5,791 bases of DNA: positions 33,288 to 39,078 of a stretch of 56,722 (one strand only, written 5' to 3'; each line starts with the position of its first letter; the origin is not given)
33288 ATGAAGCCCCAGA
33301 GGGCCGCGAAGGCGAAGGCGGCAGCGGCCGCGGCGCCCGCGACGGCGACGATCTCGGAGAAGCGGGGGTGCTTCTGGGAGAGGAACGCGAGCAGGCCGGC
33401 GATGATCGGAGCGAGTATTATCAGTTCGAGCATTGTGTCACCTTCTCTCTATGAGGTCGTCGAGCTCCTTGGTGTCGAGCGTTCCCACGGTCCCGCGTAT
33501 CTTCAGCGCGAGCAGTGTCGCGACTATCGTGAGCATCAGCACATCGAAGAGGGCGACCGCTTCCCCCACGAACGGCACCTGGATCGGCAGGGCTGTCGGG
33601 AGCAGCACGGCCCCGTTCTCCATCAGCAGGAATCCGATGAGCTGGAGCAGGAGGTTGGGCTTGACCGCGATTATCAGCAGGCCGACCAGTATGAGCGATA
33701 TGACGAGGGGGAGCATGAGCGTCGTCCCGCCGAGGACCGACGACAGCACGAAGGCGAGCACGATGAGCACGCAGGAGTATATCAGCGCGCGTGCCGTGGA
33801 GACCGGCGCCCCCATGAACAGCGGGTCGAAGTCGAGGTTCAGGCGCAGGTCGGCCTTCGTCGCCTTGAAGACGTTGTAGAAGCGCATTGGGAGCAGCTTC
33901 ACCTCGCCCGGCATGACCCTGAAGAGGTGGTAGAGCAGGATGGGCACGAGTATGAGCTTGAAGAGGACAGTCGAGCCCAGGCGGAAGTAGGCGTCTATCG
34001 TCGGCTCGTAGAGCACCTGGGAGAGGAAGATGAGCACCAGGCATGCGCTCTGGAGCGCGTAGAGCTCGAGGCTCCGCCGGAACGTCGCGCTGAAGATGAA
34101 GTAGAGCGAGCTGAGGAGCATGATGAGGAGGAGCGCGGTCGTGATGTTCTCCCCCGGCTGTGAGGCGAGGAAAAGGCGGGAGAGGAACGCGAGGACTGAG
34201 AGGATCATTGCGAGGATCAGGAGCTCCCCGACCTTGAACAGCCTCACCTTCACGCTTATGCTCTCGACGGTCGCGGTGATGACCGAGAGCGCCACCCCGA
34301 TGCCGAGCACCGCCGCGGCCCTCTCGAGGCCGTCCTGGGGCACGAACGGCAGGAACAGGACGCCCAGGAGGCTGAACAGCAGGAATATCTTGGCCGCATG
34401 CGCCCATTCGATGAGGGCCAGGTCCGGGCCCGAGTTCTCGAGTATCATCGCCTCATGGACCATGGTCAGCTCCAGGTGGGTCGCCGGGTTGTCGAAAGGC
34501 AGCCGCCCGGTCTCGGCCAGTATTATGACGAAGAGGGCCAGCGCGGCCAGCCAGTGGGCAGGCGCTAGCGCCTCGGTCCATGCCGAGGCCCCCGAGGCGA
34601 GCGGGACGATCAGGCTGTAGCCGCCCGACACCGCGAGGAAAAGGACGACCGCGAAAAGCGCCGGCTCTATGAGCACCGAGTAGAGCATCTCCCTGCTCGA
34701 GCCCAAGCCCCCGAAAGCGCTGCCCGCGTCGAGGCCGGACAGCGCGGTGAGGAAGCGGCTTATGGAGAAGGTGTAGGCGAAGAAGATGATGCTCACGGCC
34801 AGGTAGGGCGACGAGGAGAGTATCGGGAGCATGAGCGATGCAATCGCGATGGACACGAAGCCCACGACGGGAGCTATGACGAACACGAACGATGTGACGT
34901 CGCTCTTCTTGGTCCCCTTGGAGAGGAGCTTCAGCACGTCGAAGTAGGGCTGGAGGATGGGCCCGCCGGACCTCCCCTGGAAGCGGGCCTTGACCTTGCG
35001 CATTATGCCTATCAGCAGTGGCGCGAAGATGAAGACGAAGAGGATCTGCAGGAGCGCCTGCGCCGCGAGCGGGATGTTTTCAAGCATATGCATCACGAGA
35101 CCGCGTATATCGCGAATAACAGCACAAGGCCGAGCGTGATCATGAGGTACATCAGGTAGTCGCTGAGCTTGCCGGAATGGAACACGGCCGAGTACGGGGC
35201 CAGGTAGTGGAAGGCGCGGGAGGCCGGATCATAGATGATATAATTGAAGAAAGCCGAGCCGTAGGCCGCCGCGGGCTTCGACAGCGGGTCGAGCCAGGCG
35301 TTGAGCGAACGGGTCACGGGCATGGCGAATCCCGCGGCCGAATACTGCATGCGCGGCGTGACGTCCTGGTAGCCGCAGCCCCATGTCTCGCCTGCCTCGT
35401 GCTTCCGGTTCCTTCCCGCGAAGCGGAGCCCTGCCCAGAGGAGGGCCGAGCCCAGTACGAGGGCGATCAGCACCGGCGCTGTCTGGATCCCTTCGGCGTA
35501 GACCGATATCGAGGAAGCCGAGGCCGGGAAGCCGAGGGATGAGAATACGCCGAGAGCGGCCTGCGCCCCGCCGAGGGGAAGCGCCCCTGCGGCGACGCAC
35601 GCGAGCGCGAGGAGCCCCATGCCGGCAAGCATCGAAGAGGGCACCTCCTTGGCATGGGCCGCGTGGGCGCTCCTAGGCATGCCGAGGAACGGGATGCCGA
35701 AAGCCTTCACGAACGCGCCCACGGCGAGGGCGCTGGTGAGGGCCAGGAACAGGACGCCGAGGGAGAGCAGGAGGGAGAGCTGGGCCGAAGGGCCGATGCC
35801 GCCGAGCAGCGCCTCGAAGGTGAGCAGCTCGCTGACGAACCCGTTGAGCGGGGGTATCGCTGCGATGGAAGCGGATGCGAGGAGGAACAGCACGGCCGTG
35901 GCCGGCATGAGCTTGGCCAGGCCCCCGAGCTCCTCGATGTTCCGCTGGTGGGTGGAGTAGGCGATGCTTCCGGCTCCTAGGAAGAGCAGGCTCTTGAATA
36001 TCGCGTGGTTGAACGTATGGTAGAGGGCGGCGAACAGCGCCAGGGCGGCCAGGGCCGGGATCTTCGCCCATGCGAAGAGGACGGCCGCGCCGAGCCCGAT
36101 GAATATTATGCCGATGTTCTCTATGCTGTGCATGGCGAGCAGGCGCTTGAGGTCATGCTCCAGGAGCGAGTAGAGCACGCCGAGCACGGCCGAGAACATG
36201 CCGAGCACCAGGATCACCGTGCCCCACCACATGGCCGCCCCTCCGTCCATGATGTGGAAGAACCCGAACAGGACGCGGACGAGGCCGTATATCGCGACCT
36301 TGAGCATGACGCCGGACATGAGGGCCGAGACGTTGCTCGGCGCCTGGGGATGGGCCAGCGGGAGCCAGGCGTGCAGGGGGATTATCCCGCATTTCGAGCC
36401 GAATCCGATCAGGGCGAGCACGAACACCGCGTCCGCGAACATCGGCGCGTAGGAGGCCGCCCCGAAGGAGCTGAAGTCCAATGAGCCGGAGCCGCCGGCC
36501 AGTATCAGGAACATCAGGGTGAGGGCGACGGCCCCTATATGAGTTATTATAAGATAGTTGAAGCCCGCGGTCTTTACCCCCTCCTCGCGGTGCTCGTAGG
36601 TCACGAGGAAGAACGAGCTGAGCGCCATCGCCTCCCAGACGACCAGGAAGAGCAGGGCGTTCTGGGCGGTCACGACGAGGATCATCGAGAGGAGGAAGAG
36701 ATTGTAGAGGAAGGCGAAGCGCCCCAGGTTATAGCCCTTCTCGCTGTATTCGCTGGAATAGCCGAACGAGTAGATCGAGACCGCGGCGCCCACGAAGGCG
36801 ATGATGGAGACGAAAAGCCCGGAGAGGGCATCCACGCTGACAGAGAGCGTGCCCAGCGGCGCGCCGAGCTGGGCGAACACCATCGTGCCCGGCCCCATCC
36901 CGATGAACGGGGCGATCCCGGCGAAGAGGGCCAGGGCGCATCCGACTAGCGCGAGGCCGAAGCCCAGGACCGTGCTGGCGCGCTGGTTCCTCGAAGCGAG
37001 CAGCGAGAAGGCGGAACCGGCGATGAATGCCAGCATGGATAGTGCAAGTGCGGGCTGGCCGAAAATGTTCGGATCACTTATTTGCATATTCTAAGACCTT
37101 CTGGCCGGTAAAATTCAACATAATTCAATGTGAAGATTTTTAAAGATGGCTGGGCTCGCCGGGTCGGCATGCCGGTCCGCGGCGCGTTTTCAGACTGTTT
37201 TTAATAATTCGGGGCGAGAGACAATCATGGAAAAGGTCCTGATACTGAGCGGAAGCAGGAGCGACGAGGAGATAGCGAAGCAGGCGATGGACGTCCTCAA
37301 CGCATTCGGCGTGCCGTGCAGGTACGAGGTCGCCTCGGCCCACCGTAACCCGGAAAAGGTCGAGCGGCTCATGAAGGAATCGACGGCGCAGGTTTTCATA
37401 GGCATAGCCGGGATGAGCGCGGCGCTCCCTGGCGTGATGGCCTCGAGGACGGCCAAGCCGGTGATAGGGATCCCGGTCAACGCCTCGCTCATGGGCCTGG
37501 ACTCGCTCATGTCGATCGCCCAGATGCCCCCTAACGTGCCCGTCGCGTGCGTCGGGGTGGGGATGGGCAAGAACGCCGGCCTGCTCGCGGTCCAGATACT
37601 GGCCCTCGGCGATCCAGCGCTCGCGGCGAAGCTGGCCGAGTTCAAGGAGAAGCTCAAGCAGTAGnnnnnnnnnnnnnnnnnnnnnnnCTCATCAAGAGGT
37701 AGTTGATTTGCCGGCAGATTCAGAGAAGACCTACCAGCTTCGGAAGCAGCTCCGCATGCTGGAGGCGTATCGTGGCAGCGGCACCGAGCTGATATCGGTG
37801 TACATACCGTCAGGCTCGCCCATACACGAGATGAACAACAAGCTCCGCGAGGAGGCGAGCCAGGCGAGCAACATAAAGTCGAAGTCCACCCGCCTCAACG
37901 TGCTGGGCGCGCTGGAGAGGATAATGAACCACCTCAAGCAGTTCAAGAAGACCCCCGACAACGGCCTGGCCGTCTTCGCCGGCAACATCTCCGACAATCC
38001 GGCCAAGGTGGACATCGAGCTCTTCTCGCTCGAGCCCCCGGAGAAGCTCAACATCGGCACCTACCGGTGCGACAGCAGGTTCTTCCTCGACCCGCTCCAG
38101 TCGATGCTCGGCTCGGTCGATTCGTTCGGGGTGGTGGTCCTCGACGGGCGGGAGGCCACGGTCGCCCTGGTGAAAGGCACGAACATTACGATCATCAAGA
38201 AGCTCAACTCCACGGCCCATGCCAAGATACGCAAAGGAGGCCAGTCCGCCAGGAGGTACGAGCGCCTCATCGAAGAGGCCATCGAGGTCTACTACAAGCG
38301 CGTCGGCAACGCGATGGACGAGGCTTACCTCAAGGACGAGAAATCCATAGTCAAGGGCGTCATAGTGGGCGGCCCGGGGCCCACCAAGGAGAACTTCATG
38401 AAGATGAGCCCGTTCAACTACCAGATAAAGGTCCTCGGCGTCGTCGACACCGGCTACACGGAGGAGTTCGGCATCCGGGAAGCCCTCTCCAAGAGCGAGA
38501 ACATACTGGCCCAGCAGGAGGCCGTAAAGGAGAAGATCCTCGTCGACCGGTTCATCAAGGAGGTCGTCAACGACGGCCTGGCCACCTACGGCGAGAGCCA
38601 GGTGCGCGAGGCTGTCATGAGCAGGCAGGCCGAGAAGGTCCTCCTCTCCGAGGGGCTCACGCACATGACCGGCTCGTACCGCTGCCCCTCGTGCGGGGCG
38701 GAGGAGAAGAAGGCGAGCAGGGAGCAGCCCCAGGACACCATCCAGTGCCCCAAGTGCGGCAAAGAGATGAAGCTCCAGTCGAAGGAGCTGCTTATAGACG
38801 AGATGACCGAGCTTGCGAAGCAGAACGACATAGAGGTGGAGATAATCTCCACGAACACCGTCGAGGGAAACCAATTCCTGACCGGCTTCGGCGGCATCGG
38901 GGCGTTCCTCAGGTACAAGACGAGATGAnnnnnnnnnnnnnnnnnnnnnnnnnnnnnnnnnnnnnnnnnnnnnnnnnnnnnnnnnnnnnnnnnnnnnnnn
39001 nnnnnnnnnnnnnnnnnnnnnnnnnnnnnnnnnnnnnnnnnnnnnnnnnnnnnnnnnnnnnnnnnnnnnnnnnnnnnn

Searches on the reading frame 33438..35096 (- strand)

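Call 24: search_protein_families(library=pfam, proteins=[window:33438-35096:-], max_evalue=0.001)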
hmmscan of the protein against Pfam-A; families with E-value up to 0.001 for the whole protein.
window:33438-35096:- (552 aa): 2 families
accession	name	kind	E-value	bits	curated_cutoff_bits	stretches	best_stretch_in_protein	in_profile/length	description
PF00146.26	NADHdh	-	3.6e-33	115.6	27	1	16-302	5-291/298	NADH dehydrogenase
PF00420.29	Oxidored_q2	-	0.00045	20.3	26.1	1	461-546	2-91/95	NADH-ubiquinone/plastoquinone oxidoreductase chain 4L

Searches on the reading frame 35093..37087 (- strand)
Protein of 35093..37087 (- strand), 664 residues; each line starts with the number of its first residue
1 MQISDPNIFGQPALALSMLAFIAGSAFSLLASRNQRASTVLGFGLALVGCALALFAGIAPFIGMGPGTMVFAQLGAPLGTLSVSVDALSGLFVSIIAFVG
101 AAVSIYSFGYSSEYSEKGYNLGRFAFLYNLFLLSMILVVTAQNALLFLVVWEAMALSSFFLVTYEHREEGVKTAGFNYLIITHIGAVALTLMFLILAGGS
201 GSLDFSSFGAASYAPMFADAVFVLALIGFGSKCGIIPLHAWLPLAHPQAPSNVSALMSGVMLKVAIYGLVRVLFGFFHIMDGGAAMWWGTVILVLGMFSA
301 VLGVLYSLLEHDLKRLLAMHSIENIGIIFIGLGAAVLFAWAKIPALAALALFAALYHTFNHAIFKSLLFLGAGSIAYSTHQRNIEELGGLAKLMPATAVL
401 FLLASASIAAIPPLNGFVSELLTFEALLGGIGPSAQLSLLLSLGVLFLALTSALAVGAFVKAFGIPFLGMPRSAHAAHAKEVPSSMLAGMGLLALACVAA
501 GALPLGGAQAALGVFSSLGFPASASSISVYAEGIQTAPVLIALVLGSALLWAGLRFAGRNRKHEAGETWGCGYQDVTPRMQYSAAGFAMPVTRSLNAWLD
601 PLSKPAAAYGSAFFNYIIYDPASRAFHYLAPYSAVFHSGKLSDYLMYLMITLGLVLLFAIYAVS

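Call 24: search_protein_families(library=pfam, proteins=[window:35093-37087:-], max_evalue=0.001)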
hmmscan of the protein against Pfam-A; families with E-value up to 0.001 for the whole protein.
window:35093-37087:- (664 aa): 2 families
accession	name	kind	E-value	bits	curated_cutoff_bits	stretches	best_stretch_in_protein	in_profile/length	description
PF00361.26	Proton_antipo_M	-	4.5e-47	161.1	21.5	1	141-428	1-276/294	NADH:quinone oxidoreductase/Mrp antiporter, TM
PF00662.26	Proton_antipo_N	-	6.3e-05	23.2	24.5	1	81-110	11-40/51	NADH-Ubiquinone oxidoreductase (complex I), chain 5 N-terminus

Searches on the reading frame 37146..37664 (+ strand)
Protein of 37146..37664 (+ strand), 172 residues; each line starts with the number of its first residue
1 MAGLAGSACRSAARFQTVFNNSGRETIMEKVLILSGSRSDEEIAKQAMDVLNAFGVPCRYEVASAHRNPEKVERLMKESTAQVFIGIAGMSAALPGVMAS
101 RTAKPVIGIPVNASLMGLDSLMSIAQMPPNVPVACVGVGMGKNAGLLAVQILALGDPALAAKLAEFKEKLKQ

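Call 24: search_protein_families(library=pfam, proteins=[window:37146-37664:+], max_evalue=0.001)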
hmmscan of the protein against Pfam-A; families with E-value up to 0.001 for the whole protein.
window:37146-37664:+ (172 aa): 1 family
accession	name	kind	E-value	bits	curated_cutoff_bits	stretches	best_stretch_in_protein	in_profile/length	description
PF00731.26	AIRC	-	3.4e-51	173.1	30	1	30-171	1-146/148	AIR carboxylase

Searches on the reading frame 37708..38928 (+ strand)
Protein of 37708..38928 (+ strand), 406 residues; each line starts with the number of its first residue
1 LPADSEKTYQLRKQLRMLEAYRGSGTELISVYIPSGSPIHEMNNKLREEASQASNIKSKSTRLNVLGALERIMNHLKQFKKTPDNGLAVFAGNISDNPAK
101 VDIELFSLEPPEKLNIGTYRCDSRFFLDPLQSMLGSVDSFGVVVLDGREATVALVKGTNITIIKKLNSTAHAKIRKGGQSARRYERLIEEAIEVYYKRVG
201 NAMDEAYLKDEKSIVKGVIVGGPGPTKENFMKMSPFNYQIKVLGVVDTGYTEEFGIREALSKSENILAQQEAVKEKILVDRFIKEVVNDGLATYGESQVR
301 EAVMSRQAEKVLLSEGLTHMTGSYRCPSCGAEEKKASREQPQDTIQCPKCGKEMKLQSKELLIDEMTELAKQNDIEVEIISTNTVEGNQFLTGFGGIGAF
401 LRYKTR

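Call 88: search_protein_families(library=pfam, proteins=[window:37708-38928:+], max_evalue=0.00001)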
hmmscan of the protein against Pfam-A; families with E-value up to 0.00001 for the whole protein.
window:37708-38928:+ (406 aa): 5 families
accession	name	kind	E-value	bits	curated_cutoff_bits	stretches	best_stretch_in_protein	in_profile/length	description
PF03464.20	eRF1_2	-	1.2e-33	116.7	27.1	1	140-268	2-132/133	eRF1 domain 2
PF03465.20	eRF1_3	-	9.2e-23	81.2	25.8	1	273-404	2-105/106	eRF1 domain 3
PF03463.20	eRF1_1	-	1.1e-16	61.3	23.8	1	20-134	7-123/123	eRF1 domain 1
PF18854.6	baeRF_family10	-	8.4e-08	33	27.1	1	127-245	3-122/143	Bacterial archaeo-eukaryotic release factor family 10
PF18859.6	acVLRF1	-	9.2e-08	32.8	27.1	1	143-222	5-81/130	Actinobacteria/chloroflexi VLRF1 release factor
